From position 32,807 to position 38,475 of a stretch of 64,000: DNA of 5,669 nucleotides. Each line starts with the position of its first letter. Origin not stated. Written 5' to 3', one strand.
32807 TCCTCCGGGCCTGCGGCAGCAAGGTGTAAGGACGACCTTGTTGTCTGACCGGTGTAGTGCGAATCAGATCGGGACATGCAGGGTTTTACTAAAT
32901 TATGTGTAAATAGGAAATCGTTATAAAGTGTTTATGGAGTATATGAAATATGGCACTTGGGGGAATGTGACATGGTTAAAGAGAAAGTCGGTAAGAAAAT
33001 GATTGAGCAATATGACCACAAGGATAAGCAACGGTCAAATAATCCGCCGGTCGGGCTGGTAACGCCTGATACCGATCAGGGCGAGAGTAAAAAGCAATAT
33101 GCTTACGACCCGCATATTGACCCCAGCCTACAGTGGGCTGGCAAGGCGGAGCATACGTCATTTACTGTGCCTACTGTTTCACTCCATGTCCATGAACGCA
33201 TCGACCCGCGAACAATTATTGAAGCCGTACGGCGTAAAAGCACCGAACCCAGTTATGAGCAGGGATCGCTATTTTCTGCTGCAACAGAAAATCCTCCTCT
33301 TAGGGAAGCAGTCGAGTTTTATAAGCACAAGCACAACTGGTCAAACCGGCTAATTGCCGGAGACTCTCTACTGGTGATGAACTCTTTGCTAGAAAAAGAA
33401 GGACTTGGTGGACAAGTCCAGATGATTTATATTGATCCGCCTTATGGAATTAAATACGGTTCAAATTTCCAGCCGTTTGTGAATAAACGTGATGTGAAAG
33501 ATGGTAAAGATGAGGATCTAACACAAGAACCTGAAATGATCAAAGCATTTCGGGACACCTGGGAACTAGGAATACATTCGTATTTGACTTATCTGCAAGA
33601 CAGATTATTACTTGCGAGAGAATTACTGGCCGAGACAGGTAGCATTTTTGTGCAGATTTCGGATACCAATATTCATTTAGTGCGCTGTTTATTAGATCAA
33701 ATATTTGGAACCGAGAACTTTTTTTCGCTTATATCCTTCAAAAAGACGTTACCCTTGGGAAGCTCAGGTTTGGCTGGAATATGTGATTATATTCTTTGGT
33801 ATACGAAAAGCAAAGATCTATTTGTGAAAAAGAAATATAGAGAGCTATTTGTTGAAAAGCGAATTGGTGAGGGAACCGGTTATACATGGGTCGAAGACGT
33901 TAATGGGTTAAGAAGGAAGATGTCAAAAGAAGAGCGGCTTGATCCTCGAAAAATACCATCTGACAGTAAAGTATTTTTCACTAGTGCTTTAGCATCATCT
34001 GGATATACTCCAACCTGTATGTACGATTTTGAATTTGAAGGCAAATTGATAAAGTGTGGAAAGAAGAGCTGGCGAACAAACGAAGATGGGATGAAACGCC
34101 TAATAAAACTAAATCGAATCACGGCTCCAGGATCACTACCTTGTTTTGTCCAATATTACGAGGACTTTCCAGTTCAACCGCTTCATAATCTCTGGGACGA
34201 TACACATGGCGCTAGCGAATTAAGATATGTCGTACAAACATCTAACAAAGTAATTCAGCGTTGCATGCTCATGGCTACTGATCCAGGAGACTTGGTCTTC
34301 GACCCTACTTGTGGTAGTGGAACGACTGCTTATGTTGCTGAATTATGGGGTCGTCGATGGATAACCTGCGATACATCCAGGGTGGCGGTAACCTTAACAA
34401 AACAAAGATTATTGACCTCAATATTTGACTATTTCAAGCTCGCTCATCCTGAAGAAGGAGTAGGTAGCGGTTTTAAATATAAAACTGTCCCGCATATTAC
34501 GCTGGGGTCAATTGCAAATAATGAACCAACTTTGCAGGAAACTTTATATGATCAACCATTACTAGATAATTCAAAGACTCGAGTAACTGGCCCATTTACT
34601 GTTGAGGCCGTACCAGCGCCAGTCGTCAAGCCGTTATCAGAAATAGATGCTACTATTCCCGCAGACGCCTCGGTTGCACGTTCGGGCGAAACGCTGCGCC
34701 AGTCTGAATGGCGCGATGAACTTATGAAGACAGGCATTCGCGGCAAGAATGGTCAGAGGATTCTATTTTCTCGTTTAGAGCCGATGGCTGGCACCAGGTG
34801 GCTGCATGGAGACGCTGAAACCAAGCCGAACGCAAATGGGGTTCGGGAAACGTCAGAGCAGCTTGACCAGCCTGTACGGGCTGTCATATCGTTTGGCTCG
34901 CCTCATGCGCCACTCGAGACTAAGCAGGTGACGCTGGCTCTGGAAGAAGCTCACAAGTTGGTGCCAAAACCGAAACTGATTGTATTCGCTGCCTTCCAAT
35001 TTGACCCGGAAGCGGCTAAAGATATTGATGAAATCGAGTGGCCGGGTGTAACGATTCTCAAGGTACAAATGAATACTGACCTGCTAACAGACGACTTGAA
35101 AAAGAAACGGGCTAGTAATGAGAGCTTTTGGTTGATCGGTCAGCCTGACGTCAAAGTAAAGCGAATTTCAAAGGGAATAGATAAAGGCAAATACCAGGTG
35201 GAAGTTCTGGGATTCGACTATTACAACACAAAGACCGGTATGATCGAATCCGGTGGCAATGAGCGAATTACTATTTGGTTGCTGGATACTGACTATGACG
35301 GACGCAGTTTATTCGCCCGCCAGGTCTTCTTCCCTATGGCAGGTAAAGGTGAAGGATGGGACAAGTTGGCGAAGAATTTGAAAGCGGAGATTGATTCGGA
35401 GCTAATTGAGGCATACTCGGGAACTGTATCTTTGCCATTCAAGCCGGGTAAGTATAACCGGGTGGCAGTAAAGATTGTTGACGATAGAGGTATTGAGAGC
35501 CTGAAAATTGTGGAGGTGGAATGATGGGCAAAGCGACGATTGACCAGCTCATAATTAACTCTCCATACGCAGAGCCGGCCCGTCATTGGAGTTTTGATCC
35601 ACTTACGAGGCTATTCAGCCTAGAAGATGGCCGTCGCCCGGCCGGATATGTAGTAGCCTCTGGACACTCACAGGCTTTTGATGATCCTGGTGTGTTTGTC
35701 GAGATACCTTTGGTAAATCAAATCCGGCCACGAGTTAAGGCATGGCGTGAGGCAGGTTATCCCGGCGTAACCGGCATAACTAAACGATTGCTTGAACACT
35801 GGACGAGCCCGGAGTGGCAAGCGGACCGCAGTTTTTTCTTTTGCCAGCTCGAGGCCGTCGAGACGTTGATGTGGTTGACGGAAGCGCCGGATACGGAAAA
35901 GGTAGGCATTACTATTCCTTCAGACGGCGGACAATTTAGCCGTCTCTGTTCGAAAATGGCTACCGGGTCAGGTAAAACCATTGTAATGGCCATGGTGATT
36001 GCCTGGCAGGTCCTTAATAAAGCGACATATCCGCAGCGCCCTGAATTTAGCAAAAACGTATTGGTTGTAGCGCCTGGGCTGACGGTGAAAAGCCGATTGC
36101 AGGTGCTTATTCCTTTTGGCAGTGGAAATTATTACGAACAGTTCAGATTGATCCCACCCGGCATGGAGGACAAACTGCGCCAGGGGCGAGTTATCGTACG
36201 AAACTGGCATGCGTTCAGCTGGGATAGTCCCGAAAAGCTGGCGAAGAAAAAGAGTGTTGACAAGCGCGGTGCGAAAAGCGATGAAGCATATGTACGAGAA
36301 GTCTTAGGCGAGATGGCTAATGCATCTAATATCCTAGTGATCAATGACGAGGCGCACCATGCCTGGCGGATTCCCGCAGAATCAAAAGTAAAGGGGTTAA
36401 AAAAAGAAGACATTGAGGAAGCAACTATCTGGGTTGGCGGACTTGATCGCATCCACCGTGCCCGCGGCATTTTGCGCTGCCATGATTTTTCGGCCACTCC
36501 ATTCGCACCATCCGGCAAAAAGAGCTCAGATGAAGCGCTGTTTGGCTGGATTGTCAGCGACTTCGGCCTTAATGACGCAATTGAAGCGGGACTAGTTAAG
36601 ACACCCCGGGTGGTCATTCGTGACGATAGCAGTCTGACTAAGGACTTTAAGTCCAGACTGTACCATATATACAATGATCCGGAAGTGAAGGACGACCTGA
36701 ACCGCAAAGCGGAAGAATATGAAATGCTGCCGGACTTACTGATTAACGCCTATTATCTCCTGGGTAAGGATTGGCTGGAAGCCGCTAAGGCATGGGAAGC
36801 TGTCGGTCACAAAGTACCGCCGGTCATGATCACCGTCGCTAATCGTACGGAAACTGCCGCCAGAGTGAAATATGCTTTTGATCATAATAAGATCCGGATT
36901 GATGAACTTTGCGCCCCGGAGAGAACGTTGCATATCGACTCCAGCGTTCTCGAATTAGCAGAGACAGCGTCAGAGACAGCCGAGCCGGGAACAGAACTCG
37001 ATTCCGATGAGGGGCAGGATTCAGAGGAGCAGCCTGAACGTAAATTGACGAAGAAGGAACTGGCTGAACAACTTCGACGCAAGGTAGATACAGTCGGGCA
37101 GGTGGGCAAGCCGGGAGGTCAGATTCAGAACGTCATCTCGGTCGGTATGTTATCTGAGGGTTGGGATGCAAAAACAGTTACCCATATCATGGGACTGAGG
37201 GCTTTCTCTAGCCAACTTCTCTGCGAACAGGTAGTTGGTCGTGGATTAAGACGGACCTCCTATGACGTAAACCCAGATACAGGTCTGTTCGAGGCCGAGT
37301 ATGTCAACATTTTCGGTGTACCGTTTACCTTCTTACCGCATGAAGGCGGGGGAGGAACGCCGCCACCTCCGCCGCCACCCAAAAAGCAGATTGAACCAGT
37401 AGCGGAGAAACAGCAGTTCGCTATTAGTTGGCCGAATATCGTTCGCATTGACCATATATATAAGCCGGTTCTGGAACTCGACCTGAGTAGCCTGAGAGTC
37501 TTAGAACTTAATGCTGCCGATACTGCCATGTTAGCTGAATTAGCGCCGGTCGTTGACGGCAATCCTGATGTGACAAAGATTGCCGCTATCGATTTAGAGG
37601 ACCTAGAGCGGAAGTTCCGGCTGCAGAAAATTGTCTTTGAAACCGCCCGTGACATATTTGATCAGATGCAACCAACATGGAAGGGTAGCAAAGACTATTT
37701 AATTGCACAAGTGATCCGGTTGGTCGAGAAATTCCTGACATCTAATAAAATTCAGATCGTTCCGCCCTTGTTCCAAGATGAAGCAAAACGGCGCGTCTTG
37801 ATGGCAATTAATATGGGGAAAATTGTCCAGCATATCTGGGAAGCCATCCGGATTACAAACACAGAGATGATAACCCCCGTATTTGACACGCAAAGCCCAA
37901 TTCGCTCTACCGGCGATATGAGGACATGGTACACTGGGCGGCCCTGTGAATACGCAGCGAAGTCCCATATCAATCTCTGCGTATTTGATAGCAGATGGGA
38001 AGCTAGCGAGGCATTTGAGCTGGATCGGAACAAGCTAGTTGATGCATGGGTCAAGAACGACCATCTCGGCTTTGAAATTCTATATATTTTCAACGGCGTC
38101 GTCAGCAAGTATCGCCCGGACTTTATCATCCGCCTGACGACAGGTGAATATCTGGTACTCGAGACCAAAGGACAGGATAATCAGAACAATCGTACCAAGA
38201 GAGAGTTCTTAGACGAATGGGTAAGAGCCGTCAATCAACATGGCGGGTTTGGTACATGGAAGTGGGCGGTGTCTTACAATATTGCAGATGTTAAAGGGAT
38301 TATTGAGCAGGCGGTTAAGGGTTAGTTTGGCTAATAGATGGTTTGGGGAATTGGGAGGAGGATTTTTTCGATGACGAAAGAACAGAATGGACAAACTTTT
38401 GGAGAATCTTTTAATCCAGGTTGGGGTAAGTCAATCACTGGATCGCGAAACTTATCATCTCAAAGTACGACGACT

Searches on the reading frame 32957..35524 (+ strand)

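Call 18: search_protein_families(library=pfam, proteins=[window:32957-35524:+], max_evalue=0.01)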
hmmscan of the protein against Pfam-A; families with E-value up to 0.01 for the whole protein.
window:32957-35524:+ (855 aa): 1 family
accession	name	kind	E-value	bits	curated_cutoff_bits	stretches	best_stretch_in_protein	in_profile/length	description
PF01555.25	N6_N4_Mtase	-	1.7e-30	107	26.7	1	154-482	1-220/221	DNA methylase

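Call 19: search_protein_families(library=padloc, proteins=[window:32957-35524:+], max_evalue=0.01)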
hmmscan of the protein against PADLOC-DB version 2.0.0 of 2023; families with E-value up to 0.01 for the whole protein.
window:32957-35524:+ (855 aa): 47 families (the best 25 are shown)
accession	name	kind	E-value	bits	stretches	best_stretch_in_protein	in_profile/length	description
PDLC03632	MTase_III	-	1.6e-149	497.8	2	46-522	71-586/983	Type III methyltransferase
PDLC03354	MTase_II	-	1.8e-39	134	2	129-291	60-213/425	Type II methyltransferase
PDLC03636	MTase_III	-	1.4e-36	124.5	3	208-292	94-182/575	Type III methyltransferase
PDLC03644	MTase_III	-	5.4e-36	122.4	1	116-511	25-421/542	Type III methyltransferase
PDLC03633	MTase_III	-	5.1e-29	99.4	2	123-286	71-230/616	Type III methyltransferase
PDLC03635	MTase_III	-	1.7e-28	97.7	1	127-485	216-572/708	Type III methyltransferase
PDLC03339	MTase_II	-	4.8e-27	92.7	2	131-288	5-140/399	Type II methyltransferase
PDLC03634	MTase_III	-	3.8e-26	90.1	1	126-458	91-423/621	Type III methyltransferase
PDLC03641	MTase_III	-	7.8e-25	85.5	1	126-459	101-426/657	Type III methyltransferase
PDLC03638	MTase_III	-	4.9e-24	82.7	1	208-485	430-677/816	Type III methyltransferase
PDLC03300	MTase_II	-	7.8e-23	79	2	152-261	29-138/302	Type II methyltransferase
PDLC03371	MTase_II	-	5.5e-22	76.5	2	423-486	190-253/260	Type II methyltransferase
PDLC03637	MTase_III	-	6.3e-17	59.4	1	126-287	118-266/513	Type III methyltransferase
PDLC03299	MTase_II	-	3e-15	54.5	1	427-491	199-264/296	Type II methyltransferase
PDLC03738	oMTase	-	1.2e-14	51.8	2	426-485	206-265/376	orphan methyltransferase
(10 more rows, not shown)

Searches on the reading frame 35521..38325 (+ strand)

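Call 18: search_protein_families(library=pfam, proteins=[window:35521-38325:+], max_evalue=0.01)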
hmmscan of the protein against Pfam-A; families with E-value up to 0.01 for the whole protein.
window:35521-38325:+ (934 aa): 2 families
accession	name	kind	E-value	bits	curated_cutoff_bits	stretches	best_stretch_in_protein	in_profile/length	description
PF04851.21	ResIII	-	5.9e-09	36.5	22.5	1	109-282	8-138/164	Type III restriction enzyme, res subunit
PF19778.5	RE_endonuc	-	0.0051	17.1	23.4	0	818-895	6-83/108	Endonuclease domain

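Call 19: search_protein_families(library=padloc, proteins=[window:35521-38325:+], max_evalue=0.01)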
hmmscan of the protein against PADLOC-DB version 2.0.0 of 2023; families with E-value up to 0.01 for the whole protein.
window:35521-38325:+ (934 aa): 4 families
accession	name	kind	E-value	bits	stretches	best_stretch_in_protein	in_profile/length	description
PDLC03648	REase_III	-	7.3e-08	29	1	535-578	311-354/871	Type III restriction enzyme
PDLC03650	REase_III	-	7e-06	22.7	0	832-896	792-856/898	Type III restriction enzyme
PDLC03659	mREase_IV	-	0.0034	13.3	1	533-580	508-555/945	Type IV methyl-directed restriction enzyme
PDLC03658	mREase_IV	-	0.0035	13.1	1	533-581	500-548/953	Type IV methyl-directed restriction enzyme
